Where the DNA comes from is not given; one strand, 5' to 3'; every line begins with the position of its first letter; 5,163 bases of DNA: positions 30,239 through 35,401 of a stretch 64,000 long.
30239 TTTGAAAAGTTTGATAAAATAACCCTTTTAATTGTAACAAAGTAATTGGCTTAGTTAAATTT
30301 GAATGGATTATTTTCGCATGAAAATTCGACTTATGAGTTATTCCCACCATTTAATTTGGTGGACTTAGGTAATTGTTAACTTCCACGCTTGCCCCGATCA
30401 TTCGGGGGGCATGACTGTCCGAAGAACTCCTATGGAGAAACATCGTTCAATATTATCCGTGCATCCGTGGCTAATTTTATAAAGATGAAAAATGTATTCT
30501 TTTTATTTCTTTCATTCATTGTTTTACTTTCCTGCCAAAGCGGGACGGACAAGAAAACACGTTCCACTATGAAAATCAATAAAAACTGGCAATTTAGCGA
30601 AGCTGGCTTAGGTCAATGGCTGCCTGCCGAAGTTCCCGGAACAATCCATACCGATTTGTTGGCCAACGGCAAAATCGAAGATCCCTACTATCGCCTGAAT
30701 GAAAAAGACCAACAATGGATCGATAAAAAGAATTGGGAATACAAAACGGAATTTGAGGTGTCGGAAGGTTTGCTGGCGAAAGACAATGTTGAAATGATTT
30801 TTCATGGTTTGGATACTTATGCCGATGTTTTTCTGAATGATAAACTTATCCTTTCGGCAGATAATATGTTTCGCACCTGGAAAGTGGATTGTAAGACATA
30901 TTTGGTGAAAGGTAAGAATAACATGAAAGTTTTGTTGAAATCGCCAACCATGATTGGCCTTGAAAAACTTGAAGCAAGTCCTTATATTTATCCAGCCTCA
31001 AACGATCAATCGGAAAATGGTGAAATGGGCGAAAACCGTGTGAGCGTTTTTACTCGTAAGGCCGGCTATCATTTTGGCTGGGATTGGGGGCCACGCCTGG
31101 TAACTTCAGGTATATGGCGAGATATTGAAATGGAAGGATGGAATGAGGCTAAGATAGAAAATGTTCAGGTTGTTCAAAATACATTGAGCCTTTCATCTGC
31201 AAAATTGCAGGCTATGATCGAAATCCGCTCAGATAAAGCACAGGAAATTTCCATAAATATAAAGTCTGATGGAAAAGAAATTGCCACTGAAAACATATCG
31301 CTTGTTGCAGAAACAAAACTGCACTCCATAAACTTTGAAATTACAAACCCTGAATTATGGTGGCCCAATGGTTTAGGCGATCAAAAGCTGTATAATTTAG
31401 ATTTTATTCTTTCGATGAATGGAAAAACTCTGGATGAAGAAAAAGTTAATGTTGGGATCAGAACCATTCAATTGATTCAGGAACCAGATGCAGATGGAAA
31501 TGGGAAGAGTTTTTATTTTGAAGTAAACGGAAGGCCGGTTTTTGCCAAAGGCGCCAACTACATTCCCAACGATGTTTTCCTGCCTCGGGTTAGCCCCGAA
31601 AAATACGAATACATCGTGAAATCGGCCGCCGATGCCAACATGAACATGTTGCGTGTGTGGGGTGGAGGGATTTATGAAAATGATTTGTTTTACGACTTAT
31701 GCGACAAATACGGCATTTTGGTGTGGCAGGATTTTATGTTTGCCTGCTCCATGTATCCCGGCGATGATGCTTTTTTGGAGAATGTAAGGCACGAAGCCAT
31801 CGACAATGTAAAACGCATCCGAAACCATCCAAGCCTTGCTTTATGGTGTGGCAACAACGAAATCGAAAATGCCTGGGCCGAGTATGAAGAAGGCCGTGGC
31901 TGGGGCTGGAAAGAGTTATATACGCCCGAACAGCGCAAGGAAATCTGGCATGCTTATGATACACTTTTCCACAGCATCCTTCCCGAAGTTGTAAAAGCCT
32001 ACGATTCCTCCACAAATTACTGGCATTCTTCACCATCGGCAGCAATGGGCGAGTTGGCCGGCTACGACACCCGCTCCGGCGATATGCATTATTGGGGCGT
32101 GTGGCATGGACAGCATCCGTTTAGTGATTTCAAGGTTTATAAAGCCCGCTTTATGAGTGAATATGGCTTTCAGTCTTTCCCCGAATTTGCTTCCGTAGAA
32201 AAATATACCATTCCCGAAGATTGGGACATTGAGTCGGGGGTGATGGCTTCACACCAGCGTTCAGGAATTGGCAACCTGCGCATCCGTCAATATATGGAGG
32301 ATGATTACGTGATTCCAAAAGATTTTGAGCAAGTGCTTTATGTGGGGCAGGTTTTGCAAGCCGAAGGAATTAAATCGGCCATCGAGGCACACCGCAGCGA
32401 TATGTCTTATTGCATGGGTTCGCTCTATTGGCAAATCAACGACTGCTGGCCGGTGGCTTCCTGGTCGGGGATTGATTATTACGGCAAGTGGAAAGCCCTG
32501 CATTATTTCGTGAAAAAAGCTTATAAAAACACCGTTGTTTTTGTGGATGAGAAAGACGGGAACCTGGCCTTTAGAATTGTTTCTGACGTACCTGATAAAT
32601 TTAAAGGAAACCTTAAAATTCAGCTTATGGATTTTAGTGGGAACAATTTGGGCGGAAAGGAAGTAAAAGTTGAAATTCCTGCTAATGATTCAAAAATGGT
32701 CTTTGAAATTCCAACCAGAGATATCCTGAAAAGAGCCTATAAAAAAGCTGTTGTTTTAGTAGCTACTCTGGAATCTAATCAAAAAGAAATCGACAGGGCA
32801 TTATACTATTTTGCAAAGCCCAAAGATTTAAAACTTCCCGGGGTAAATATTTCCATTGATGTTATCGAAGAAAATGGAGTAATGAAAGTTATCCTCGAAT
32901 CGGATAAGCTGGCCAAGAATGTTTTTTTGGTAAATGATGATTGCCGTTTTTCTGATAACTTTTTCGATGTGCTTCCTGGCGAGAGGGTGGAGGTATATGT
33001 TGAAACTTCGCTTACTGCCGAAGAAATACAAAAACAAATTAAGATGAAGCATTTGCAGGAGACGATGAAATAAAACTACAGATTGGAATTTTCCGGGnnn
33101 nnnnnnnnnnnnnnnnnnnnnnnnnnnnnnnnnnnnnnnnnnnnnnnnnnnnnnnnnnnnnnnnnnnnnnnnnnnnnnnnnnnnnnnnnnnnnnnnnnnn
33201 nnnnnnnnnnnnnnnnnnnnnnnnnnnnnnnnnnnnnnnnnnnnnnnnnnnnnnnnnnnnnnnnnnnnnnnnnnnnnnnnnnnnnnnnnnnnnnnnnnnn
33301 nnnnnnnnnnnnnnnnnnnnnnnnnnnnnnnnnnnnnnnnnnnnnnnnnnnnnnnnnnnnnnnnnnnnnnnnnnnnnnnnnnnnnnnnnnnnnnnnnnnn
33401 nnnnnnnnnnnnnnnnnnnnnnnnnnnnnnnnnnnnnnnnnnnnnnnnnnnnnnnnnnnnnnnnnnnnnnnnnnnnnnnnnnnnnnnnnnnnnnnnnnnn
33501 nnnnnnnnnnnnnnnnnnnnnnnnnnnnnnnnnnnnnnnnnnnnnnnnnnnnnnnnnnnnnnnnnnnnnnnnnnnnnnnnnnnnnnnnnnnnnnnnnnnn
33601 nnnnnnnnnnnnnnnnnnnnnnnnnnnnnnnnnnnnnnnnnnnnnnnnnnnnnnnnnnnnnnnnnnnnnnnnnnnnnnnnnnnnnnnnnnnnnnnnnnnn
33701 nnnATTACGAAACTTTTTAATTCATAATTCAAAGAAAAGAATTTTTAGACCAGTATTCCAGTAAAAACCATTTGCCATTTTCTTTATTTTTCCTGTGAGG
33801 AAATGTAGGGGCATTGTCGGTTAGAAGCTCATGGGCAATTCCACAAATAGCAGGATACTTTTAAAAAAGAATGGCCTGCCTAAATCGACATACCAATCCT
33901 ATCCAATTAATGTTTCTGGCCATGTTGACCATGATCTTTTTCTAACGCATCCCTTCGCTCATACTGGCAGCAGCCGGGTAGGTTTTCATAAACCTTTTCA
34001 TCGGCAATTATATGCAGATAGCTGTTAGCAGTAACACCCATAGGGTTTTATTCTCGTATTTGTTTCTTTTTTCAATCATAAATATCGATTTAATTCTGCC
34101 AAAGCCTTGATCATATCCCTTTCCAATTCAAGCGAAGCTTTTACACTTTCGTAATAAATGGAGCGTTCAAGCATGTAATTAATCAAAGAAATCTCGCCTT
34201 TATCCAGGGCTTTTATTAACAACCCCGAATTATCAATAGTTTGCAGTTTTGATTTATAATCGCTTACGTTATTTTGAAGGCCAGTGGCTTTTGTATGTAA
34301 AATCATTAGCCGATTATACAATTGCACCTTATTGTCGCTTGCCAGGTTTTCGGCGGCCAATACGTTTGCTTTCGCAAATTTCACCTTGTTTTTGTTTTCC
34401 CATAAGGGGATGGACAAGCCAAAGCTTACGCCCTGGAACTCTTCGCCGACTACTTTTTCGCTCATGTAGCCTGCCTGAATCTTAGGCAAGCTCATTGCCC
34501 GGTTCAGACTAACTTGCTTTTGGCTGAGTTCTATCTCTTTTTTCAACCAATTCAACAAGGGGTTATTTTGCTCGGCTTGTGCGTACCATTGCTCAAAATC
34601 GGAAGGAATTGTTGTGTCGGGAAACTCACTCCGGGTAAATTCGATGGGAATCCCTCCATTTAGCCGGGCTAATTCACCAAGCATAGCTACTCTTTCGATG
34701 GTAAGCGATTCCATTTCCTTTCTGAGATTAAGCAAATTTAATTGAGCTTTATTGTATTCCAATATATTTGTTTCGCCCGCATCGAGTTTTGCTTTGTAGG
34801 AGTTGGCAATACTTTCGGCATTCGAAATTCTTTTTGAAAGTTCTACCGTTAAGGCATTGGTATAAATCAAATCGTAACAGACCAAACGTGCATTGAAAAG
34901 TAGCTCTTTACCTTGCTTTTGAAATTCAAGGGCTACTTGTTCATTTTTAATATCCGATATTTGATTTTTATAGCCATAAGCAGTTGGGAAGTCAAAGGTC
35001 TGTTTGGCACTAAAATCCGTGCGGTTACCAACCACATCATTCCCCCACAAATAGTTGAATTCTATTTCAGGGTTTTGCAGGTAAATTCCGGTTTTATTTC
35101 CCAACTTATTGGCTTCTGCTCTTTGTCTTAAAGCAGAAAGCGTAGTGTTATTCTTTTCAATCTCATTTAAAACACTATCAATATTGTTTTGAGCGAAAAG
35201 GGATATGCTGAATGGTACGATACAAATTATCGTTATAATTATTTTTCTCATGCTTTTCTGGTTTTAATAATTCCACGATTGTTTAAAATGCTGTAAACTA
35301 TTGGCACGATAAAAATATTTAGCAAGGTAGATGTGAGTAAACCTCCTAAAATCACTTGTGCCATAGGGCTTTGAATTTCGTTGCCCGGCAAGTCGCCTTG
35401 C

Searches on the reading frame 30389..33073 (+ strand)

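Call 36: search_protein_families(library=pfam, proteins=[window:30389-33073:+], max_evalue=0.000001)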
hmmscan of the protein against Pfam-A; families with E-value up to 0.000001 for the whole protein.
window:30389-33073:+ (894 aa): 4 families
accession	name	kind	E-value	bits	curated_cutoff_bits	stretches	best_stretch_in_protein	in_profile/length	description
PF22666.2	Glyco_hydro_2_N2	-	5.1e-61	206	27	1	67-244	1-167/167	Glycosyl hydrolase 2 galactose-binding domain-like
PF17786.7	Mannosidase_ig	-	7.6e-20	71.7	23.4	1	725-813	2-91/91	Mannosidase Ig/CBM-like domain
PF17753.7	Ig_mannosidase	-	7e-16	58.1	22.6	1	819-891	4-80/81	Ig-fold domain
PF00703.27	Glyco_hydro_2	-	1.2e-14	55.4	23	1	255-358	2-109/109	Glycosyl hydrolases family 2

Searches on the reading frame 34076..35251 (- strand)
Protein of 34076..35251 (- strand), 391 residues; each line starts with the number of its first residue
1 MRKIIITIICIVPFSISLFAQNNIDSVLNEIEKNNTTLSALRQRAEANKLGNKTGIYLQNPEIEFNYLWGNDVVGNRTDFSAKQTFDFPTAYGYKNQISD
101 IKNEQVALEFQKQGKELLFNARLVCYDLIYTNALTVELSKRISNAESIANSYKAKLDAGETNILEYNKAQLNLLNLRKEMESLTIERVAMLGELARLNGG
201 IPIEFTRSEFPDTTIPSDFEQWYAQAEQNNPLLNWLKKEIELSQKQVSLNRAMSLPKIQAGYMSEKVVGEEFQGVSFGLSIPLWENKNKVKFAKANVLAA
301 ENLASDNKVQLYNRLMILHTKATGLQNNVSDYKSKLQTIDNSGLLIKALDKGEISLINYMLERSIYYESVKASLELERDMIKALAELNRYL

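Call 37: search_protein_families(library=pfam, proteins=[window:34076-35251:-], max_evalue=0.000001)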
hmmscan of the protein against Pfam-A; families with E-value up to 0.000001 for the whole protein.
window:34076-35251:- (391 aa): 1 family
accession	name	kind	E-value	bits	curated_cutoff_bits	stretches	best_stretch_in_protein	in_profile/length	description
PF02321.23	OEP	-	2.3e-22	80.2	22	2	25-198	2-186/187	Outer membrane efflux protein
